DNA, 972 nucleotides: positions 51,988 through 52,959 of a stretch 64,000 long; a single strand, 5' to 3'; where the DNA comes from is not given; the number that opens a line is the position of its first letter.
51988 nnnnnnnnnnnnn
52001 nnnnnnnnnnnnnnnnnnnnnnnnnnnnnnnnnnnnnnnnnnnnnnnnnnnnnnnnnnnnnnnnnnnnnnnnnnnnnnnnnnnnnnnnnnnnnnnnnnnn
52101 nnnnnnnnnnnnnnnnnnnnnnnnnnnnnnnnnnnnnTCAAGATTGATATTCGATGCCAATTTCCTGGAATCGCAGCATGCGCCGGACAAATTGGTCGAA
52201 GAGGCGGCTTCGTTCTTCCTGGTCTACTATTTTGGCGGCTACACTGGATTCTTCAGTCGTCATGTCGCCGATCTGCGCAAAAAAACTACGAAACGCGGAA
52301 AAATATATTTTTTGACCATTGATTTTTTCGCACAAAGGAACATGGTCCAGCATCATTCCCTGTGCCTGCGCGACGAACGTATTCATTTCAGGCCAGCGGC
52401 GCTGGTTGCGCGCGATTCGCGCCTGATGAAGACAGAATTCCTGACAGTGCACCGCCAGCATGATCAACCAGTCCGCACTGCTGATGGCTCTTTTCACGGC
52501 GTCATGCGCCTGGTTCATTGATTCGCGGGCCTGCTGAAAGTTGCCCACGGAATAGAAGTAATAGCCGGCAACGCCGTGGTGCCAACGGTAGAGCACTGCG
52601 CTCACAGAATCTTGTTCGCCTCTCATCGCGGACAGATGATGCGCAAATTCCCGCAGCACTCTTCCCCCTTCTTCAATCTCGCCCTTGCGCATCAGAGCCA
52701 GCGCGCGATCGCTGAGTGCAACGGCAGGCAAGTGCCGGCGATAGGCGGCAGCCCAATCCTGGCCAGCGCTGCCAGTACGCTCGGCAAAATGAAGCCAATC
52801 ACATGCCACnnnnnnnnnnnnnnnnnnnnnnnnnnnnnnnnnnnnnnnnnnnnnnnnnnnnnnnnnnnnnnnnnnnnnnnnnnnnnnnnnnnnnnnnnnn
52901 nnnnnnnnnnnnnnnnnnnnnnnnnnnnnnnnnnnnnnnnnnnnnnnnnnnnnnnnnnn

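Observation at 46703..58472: Atypical split-LanB operon: one elimination-less LanB, three SpaB_C paralogues, two unknown paralogues, CCG-type LanC, three GG-leader precursors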

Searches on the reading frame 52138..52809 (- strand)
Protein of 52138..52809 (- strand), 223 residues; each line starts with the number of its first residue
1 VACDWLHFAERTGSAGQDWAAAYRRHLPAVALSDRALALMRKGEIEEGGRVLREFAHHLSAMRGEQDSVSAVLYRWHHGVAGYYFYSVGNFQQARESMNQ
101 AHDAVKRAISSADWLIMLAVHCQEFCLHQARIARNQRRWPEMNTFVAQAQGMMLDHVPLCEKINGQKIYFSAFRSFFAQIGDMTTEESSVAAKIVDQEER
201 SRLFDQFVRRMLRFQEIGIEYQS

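Call 4: search_protein_families(library=pfam, proteins=[window:52138-52809:-], max_evalue=0.01)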
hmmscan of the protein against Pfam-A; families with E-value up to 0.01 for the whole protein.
window:52138-52809:- (223 aa): 1 family
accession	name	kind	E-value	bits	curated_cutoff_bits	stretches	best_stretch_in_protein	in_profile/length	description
PF07719.23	TPR_2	-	0.0046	17.4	27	0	82-102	8-28/34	Tetratricopeptide repeat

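Call 5: search_protein_families(library=ncbifam, proteins=[window:52138-52809:-], max_evalue=0.01)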
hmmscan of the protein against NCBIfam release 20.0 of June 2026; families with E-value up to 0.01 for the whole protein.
window:52138-52809:- (223 aa): 0 families

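Call 12: find_encoding_contigs(protein=window:52138-52809:-, flank=10000, max_places=5)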
Protein window:52138-52809:- (223 aa): 2 contigs read that carry it; 2 places shown.
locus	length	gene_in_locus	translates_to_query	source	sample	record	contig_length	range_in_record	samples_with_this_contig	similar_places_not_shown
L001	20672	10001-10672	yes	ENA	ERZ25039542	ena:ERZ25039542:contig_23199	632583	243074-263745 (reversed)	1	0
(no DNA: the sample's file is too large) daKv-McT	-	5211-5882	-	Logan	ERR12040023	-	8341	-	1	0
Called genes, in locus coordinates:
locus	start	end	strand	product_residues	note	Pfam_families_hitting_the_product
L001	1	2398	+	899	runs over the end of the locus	PF25816:RamC_N, PF00069:Pkinase, PF05147:LANC_like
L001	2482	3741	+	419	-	-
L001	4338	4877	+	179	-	PF02357:NusG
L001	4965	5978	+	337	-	PF14028:Lant_dehydr_C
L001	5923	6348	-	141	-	-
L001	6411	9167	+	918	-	PF04738:Lant_dehydr_N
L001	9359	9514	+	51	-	-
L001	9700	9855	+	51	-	-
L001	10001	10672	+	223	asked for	-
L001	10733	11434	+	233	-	-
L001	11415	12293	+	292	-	-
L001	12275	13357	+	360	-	PF14028:Lant_dehydr_C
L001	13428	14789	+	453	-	PF13546:DDE_5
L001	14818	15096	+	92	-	-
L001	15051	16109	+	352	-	PF05147:LANC_like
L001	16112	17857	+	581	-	PF00072:Response_reg, PF00211:Guanylate_cyc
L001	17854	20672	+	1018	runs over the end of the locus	PF13180:PDZ_2 (weak), PF13185:GAF_2 (weak), PF00512:HisKA, PF02518:HATPase_c, PF00072:Response_reg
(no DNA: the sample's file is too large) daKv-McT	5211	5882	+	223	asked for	-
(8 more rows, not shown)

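Call 13: find_homologous_proteins(query=window:52138-52809:-)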
Query window:52138-52809:- (223 aa): 47 proteins with E <= 0.001 among 169 candidates.
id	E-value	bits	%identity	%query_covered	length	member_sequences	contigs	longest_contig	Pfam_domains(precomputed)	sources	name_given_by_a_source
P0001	1.7e-144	497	99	100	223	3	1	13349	-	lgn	-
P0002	1.7e-134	464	93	100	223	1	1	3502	-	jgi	jgi:hypothetical protein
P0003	6.6e-100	351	71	99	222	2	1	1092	-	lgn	-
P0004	5.5e-95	335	68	99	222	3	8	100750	-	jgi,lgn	jgi:hypothetical protein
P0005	7.8e-93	328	68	98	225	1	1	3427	-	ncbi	-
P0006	5.5e-92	325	66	99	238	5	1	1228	-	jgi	jgi:hypothetical protein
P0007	1.0e-80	288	58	99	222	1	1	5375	-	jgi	jgi:tetratricopeptide (TPR) repeat protein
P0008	1.3e-80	288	58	99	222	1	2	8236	-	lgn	-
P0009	8.9e-79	282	58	99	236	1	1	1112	-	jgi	jgi:hypothetical protein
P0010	1.2e-74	269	54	99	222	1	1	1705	-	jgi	jgi:hypothetical protein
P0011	5.6e-74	266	54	95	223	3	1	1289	-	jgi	jgi:hypothetical protein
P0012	9.3e-74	266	55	97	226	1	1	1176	-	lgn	-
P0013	1.7e-73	265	56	99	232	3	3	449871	-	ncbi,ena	-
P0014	3.8e-72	260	54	95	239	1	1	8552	-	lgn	-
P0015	1.0e-70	256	53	98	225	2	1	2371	-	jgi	jgi:hypothetical protein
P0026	1.6e-66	242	51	96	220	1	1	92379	-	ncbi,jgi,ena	-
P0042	5.3e-57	211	44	99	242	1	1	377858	-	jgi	jgi:hypothetical protein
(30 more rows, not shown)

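Call 14: find_encoding_contigs(protein=P0013, flank=10000, max_places=2)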
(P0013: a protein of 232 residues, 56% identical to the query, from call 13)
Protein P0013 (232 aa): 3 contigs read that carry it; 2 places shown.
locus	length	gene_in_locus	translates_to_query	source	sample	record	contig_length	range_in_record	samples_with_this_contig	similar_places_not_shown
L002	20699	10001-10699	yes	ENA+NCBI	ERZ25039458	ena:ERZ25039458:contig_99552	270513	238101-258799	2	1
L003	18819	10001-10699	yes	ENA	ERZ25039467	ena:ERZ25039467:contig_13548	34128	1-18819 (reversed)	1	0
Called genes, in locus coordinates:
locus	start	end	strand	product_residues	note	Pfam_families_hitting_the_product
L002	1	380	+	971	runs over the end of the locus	PF00128:Alpha-amylase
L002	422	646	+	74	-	-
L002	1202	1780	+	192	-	PF01909:NTP_transf_2, PF18765:Polbeta (weak)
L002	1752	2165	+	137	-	-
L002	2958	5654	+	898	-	PF25816:RamC_N, PF00069:Pkinase, PF05147:LANC_like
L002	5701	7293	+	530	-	PF00664:ABC_membrane, PF00005:ABC_tran, PF02463:SMC_N (faint), PF13304:AAA_21 (faint)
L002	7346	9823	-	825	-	PF12704:MacB_PCD, PF02687:FtsX, PF12704:MacB_PCD, PF02687:FtsX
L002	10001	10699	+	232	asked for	-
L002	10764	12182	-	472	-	PF02518:HATPase_c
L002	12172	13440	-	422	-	PF00072:Response_reg, PF00158:Sigma54_activat, PF14532:Sigma54_activ_2, PF07728:AAA_5 (weak), PF25601:AAA_lid_14, PF02954:HTH_8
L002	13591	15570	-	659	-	PF02321:OEP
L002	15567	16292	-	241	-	PF00005:ABC_tran, PF02463:SMC_N (faint), PF13304:AAA_21 (faint)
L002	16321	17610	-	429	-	PF26077:BSH_Fcp1 (faint)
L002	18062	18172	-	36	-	-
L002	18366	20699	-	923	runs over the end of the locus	PF08751:TrwC, PF01443:Viral_helicase1 (faint), PF13245:AAA_19, PF13604:AAA_30, PF13538:UvrD_C_2 (weak)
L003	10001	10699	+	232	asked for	-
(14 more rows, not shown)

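Call 15: find_encoding_contigs(protein=P0026, flank=10000, max_places=2)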
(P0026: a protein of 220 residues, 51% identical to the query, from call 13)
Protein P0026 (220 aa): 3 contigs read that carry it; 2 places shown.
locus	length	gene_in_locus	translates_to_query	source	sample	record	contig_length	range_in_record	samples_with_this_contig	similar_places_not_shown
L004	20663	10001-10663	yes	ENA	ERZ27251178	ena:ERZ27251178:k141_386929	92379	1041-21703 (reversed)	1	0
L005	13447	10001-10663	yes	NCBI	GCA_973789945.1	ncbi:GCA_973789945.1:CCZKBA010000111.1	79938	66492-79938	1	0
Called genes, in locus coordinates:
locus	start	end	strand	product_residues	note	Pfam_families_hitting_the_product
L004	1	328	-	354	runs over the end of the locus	PF02445:NadA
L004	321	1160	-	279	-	PF02749:QRPTase_N, PF01729:QRPTase_C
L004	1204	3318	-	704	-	PF05787:PhoX (faint), PF08450:SGL (faint), PF24684:Vgb_lyase, PF25021:TEN_NHL (faint), PF01436:NHL, PF24684:Vgb_lyase (weak)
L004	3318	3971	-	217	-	PF00302:CAT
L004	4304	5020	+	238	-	PF00027:cNMP_binding, PF13545:HTH_Crp_2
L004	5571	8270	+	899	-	PF25816:RamC_N, PF00069:Pkinase, PF05147:LANC_like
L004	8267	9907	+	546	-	PF00664:ABC_membrane, PF13304:AAA_21 (faint), PF00005:ABC_tran, PF02463:SMC_N (faint)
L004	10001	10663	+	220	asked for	-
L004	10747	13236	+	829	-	PF12704:MacB_PCD, PF02687:FtsX, PF12704:MacB_PCD, PF02687:FtsX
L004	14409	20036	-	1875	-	PF00109:ketoacyl-synt, PF02801:Ketoacyl-synt_C, PF16197:KAsynt_C_assoc, PF22336:RhiE-like_linker, PF22621:CurL-like_PKS_C, PF00698:Acyl_transf_1, PF21394:Beta-ketacyl_N, PF08659:KR, +5 more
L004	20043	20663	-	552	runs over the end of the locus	?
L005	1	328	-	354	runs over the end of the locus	PF02445:NadA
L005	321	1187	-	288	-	PF02749:QRPTase_N, PF01729:QRPTase_C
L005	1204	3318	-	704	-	PF05787:PhoX (faint), PF08450:SGL (faint), PF24684:Vgb_lyase, PF25021:TEN_NHL (faint), PF01436:NHL, PF24684:Vgb_lyase (weak)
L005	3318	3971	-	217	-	PF00302:CAT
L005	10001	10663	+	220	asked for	-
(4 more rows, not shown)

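Call 16: find_encoding_contigs(protein=P0042, flank=10000, max_places=2)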
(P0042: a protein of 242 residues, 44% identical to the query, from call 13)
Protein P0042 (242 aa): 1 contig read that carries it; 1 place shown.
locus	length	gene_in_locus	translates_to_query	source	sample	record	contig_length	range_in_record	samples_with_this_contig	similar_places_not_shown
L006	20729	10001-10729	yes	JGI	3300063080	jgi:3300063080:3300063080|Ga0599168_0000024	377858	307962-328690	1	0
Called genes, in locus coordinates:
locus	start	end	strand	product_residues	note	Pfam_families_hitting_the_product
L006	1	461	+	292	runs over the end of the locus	PF02899:Phage_int_SAM_1 (weak), PF13102:Phage_int_SAM_5 (weak), PF13495:Phage_int_SAM_4, PF00589:Phage_integrase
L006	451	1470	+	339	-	PF05593:RHS_repeat (faint), PF25023:TEN_YD-shell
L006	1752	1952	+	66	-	-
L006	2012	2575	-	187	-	PF21983:NikA-like (faint)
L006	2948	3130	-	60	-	-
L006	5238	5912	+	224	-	PF00196:GerE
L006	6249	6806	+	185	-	PF02357:NusG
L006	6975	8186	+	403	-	-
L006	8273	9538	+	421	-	PF05147:LANC_like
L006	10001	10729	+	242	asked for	-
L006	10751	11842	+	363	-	PF14028:Lant_dehydr_C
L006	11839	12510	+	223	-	-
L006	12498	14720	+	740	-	PF03412:Peptidase_C39, PF00664:ABC_membrane, PF00005:ABC_tran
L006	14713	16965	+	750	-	PF00664:ABC_membrane, PF00005:ABC_tran, PF02463:SMC_N (faint)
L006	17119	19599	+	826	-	PF12704:MacB_PCD, PF02687:FtsX, PF12704:MacB_PCD, PF02687:FtsX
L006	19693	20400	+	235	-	-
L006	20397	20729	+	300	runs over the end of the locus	-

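Call 25: find_related_loci(query=A1, collection=genome_contigs, flank=10000)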
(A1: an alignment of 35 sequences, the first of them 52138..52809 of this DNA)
Query A1 (223 aa) in genome_contigs; peptide patterns used: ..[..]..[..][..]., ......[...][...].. (x = any residue, [..] = any of these).
97 stretches matched a pattern; 11 encode a relative of the query (tblastn E <= 1e-3); 11 distinct loci.
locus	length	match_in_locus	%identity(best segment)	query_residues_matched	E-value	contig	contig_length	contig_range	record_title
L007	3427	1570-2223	68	4-221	1e-100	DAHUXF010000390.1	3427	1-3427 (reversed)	MAG TPA_asm: Acidobacteriaceae bacterium isolate clean1646 NODE_390_length_3427_cov_1.957910, whole genome shotgun seque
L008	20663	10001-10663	56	3-223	5e-80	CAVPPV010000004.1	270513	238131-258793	MAG: uncultured Acidobacteriaceae bacterium isolate MFD00008.bin.1.117 genome assembly, contig: contig_99552, whole geno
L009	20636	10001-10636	53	2-213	4e-73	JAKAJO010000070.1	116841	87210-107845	MAG: Acidobacteria bacterium isolate WY4.bin103 NODE_164_length_116841_cov_2.880314, whole genome shotgun sequence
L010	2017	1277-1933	52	3-221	9e-65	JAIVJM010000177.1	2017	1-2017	MAG: Acidobacteria bacterium isolate MAG52 MTG52_51130, whole genome shotgun sequence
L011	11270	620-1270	38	5-221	7e-46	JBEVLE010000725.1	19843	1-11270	MAG: Longimicrobiaceae bacterium isolate T4R2BO.9.metabat2 T4R2BO.9.metabat2_k133_7280402, whole genome shotgun sequence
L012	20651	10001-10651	39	5-221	5e-42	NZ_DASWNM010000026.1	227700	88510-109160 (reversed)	MAG: Longimicrobium sp. isolate SMAG_U3414 k141_320166, whole genome shotgun sequence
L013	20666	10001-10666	35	2-221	3e-36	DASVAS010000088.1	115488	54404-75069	MAG TPA_asm: Thermoanaerobaculia bacterium isolate SMAG_U1959 k141_430059, whole genome shotgun sequence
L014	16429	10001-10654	36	4-221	7e-40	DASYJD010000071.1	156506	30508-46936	MAG TPA_asm: Thermoanaerobaculia bacterium isolate SMAG_U4286 k141_1136062, whole genome shotgun sequence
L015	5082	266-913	30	5-221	4e-31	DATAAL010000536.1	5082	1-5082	MAG TPA_asm: Longimicrobiaceae bacterium isolate SMAG_U6671 k141_4120130, whole genome shotgun sequence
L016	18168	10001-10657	36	4-222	6e-36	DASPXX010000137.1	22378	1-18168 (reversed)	MAG TPA_asm: Thermoanaerobaculia bacterium isolate SMAG_U11578 k141_1187662, whole genome shotgun sequence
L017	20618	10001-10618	35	5-208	8e-23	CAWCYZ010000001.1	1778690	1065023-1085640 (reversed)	MAG: uncultured Acidobacteriota bacterium isolate MFD01213.bin.2.31 genome assembly, contig: contig_2741, whole genome s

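Call 43: search_protein_families(library=pfam, proteins=[L014:6321-8912:+, L014:12042-15350:-, L014:11056-12108:+, L016:645-2912:+, L016:13336-15744:+, L016:15749-17581:-, L012:12651-14132:-, L012:15148-16860:+, L012:61-960:+, L006:6975-8186:+], max_evalue=0.001)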
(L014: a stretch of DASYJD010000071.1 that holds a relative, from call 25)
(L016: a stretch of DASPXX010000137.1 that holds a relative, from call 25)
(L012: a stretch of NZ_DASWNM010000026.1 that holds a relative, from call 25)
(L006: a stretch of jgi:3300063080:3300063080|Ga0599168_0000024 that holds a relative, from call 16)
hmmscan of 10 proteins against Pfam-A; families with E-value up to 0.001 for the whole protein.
L014:6321-8912:+ (863 aa): 2 families
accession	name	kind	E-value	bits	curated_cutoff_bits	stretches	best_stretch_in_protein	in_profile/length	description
PF12704.14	MacB_PCD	-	1.2e-33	117.6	27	2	79-290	1-206/207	MacB-like periplasmic core domain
PF02687.27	FtsX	-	3.9e-25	88.7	25.5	2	331-450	3-120/120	FtsX-like permease C-terminal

L014:12042-15350:- (1102 aa): 9 families
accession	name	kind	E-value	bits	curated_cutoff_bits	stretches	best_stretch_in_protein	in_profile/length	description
PF00211.25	Guanylate_cyc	-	1.9e-24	86.7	21.9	1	93-266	6-175/183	Adenylate and Guanylate cyclase catalytic domain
PF13191.12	AAA_16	-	1.2e-18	68.6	32.6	1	293-479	1-167/167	AAA ATPase domain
PF17874.7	TPR_MalT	-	4.8e-17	62.7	45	1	822-1067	12-263/336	MalT-like TPR region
PF13424.12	TPR_12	-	4e-12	46.6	30.1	2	972-1033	9-72/77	Tetratricopeptide repeat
PF12773.13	DZR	-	1.2e-11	45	27.3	1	3-46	1-45/45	Double zinc ribbon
PF13240.11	Zn_Ribbon_1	-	5.2e-11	42.4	25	2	28-49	2-23/23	zinc-ribbon domain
PF24463.1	DUF7577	-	9.7e-09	35.1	28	1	27-49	4-26/27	Domain of unknown function (DUF7577)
PF13181.12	TPR_8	-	5.6e-08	32.8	25.7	0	772-801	2-31/34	Tetratricopeptide repeat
PF07719.23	TPR_2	-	9.9e-05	22.6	27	0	926-950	1-25/34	Tetratricopeptide repeat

L014:11056-12108:+ (350 aa): 0 families

L016:645-2912:+ (755 aa): 6 families
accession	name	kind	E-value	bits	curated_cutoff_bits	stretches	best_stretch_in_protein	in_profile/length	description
PF01138.27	RNase_PH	-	5.5e-58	195.5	25.5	2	15-142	6-130/130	3' exoribonuclease family, domain 1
PF03725.20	RNase_PH_C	-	2.1e-26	92.1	20.8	2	145-208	1-66/67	3' exoribonuclease family, domain 2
PF00575.29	S1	-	6.6e-16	58.9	22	1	617-688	2-74/74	S1 RNA binding domain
PF00013.35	KH_1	-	9.7e-13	48.1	21.5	1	555-611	3-65/66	KH domain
PF03726.19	PNPase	-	2.9e-10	40.9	24.6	1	241-317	2-80/81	Polyribonucleotide nucleotidyltransferase, RNA binding domain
PF22675.2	KH-I_KHDC4-BBP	-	0.00053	20.2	30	0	564-593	9-38/76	KHDC4/BBP-like, KH-domain type I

L016:13336-15744:+ (802 aa): 2 families
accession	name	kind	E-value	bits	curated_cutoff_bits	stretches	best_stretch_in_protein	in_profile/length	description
PF12704.14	MacB_PCD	-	4e-37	129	27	2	23-232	1-206/207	MacB-like periplasmic core domain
PF02687.27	FtsX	-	6.6e-25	87.9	25.5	2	682-795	2-120/120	FtsX-like permease C-terminal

L016:15749-17581:- (610 aa): 1 family
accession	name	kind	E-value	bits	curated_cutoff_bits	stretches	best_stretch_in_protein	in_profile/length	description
PF01026.27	TatD_DNase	-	4.6e-74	249.4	27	1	357-605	1-252/253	TatD related DNase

L012:12651-14132:- (493 aa): 1 family
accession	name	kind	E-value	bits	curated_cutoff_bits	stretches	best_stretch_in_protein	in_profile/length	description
PF00589.27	Phage_integrase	-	7.3e-12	45.8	27.1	1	303-472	3-170/172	Phage integrase family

L012:15148-16860:+ (570 aa): 3 families
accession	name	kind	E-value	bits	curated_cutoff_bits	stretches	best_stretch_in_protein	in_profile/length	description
PF07508.19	Recombinase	-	5.7e-10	39.8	21.1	1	225-339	3-100/102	Recombinase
PF00239.26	Resolvase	-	3.2e-08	34.2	23.3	1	24-173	6-139/145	Resolvase, N terminal domain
PF13408.12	Zn_ribbon_recom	-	1.1e-07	32.5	25.3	1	356-418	1-54/58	Recombinase zinc beta ribbon domain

L012:61-960:+ (299 aa): 0 families

L006:6975-8186:+ (403 aa): 0 families

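Call 51: predict_structure(alignment_id=A1)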
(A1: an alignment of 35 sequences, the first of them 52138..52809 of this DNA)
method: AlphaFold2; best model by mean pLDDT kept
length: 223 residues; sequences in the alignment: 35
mean_pLDDT: 93.7   pTM: 0.89
mean pLDDT of the five models: 93.7, 93.4, 93.0, 92.2, 92.2
residues with pLDDT >= 90: 204; 70-90: 7; 50-70: 9; < 50: 3
segments of 3 or more residues with pLDDT < 50: none
pLDDT, mean of each block of 10 residues (from residue 1): 85 97 96 98 97 98 94 98 97 98 98 96 97 95 98 97 98 95 94 93 92 63 50
secondary structure, 60 per line:
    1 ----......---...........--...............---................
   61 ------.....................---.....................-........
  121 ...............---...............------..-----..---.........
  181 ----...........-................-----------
elements in order: H5-10 H14-24 H27-41 H45-60 H67-87 H91-111 H113-135 H139-153 H172-180 H185-195 H197-212
